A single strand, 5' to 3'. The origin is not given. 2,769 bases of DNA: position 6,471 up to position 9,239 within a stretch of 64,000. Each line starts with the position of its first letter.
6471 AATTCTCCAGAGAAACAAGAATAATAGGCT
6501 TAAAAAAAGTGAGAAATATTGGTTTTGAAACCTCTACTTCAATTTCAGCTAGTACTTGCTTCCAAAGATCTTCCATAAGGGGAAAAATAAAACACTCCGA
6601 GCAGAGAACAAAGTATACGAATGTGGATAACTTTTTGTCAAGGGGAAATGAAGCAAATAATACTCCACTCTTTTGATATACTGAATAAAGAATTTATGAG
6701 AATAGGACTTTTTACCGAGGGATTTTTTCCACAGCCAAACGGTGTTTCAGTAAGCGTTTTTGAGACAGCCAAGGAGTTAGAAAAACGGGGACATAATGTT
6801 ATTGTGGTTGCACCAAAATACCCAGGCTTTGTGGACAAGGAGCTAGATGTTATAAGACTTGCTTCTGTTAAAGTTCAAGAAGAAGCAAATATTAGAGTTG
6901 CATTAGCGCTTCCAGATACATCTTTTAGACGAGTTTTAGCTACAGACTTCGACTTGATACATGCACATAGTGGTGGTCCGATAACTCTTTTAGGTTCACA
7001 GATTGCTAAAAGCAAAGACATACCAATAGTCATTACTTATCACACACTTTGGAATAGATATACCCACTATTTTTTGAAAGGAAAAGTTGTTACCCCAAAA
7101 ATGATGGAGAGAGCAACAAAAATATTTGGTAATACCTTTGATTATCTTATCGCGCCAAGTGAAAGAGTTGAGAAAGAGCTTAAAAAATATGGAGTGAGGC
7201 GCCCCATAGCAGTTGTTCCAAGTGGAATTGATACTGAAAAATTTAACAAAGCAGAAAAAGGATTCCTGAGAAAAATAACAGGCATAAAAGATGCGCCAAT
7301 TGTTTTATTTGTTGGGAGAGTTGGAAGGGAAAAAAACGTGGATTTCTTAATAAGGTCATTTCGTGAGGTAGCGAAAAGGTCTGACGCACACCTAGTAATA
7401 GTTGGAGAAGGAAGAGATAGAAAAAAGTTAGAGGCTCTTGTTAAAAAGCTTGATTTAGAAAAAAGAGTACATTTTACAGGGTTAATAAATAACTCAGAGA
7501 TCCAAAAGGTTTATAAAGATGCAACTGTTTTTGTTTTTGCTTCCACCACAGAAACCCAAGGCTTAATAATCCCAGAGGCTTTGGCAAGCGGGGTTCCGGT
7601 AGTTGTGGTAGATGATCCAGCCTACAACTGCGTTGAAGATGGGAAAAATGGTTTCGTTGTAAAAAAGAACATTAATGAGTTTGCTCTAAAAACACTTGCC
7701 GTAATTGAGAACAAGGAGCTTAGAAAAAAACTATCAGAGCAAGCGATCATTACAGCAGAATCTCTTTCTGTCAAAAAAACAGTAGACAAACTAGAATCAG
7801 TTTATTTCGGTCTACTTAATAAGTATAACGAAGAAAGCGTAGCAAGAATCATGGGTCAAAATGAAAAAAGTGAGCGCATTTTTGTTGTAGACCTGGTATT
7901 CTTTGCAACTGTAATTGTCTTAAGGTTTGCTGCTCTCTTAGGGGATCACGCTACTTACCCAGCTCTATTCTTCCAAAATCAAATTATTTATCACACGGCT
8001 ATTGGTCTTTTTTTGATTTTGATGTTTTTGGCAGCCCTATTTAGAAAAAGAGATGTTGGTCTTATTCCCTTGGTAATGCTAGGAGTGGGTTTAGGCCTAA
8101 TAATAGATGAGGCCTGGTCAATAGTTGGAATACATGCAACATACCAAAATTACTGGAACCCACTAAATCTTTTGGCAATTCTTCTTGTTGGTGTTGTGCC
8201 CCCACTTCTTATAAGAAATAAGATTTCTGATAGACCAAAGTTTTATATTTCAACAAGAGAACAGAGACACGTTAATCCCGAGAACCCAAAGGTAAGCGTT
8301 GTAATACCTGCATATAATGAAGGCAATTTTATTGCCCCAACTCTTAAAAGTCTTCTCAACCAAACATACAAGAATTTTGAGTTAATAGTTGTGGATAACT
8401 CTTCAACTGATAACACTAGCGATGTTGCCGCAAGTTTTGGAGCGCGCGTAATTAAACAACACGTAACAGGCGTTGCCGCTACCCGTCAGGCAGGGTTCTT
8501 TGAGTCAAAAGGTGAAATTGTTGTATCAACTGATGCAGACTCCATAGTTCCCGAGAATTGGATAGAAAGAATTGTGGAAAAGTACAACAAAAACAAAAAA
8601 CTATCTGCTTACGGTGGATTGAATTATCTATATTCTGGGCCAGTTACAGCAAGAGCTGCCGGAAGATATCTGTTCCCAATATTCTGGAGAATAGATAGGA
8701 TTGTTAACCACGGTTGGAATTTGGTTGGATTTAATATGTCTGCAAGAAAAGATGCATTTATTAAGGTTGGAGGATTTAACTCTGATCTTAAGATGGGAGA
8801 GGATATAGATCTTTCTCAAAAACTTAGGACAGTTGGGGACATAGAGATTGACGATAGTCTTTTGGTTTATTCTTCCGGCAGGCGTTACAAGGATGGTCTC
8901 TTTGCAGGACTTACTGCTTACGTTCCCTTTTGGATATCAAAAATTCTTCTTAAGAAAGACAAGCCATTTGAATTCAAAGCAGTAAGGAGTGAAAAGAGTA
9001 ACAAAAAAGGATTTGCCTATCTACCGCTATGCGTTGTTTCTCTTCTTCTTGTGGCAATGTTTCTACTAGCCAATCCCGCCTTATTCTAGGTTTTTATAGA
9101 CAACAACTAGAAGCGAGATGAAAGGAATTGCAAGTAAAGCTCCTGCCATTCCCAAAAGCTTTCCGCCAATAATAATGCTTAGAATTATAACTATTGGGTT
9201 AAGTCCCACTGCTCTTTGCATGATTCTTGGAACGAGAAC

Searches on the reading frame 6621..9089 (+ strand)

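Call 12: search_protein_families(library=ncbifam, proteins=[window:6621-9089:+], max_evalue=0.00001)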
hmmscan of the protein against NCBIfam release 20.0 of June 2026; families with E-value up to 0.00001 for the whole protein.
window:6621-9089:+ (822 aa): 59 families (the best 25 are shown)
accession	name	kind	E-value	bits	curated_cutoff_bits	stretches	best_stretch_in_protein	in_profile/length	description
NF049988.1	MGlcDAGSynMgs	equivalog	3.9e-53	181.2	400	1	26-404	1-393/398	alpha-monoglucosyldiacylglycerol synthase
TIGR03999.1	thiol_BshA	equivalog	1.9e-38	132.3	273.7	1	41-398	13-373/375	N-acetyl-alpha-D-glucosaminyl L-malate synthase BshA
NF053513.1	Gtran_IagA_BgsA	equivalog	4.4e-34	118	460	1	95-396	29-329/333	LTA glycolipid anchor biosynthesis glycosyltransferase, IagA/BgsA family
TIGR03449.1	mycothiol_MshA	equivalog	1.5e-29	103.2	462.5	1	104-396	97-401/406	D-inositol-3-phosphate glycosyltransferase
TIGR04047.1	MSMEG_0565_glyc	hypoth_equivalog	1.7e-27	96.5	259.85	1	28-381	2-357/373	MSMEG_0565 family glycosyltransferase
NF053787.1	GlcN_PG_synth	equivalog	2.3e-27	95.8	480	1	75-364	49-326/361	N-acetylglucosaminyl phosphatidylglycerol synthase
NF041010.1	glycosy_Agl16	equivalog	2.3e-26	92.5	575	1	158-395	110-348/352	glycosylation protein Agl16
NF041875.1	EPS_EpsD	equivalog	3.7e-25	89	370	1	558-739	1-193/325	exopolysaccharide biosynthesis glycosyltransferase EpsD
TIGR04283.1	glyco_like_mftF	equivalog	5e-24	85.1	182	1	558-758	1-191/221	TIGR04283 family arsenosugar biosynthesis glycosyltransferase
NF041876.1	EPS_EpsE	equivalog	6.5e-23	81.6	400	1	181-375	174-372/389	exopolysaccharide biosynthesis GT4 family glycosyltransferase EpsE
NF038295.1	EPS_HpsP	equivalog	5.5e-22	78.3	550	1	105-379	88-367/388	hormogonium polysaccharide biosynthesis glycosyltransferase HpsP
TIGR02149.1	glgA_Coryne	subfamily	8.8e-22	77.8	302.4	1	26-372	1-363/391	glycogen synthase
NF047684.1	TeichurnBiosyTuaC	equivalog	1.4e-21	76.9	550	1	92-395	93-386/391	teichuronic acid biosynthesis protein TuaC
TIGR03937.1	PgaC_IcaA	equivalog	5.3e-21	75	422.3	1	546-737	35-235/407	poly-beta-1,6-N-acetyl-D-glucosamine synthase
TIGR04157.1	glyco_rSAM_CFB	subfamily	6.2e-21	74.9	400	1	169-348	166-349/406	TIGR04157 family glycosyltransferase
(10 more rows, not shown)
